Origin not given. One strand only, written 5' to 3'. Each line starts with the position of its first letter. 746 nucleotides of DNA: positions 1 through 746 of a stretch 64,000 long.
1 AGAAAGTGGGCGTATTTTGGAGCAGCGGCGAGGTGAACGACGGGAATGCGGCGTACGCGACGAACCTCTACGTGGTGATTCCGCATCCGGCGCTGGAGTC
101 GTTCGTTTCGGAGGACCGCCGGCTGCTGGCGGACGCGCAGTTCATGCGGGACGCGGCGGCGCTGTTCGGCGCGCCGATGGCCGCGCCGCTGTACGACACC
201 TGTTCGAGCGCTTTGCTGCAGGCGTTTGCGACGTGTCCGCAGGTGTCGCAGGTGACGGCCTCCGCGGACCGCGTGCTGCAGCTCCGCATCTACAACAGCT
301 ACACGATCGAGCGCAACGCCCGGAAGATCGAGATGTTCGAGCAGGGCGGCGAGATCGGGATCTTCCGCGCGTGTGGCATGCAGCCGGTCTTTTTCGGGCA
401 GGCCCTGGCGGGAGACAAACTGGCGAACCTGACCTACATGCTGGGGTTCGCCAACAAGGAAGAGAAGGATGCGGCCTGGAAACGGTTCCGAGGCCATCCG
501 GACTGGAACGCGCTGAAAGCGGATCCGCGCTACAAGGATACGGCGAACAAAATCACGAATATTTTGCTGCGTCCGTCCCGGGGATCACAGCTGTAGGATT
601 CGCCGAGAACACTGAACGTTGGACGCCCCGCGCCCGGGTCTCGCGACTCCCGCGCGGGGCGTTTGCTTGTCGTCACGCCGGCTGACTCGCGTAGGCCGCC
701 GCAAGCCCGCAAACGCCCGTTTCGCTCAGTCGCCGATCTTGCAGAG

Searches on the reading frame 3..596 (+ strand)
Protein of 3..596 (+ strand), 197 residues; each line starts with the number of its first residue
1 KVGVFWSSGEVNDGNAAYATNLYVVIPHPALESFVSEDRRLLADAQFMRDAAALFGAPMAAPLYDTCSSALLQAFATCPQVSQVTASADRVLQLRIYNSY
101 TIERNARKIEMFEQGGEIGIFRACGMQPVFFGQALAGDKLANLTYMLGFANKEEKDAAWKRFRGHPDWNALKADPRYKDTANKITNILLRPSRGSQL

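Call 20: search_protein_families(library=pfam, proteins=[window:3-596:+])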
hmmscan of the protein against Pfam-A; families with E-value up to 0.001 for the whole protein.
window:3-596:+ (197 aa): 1 family
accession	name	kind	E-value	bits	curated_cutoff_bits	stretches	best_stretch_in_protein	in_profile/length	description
PF07978.19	NIPSNAP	-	1.5e-07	32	22.3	1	95-193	4-99/102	NIPSNAP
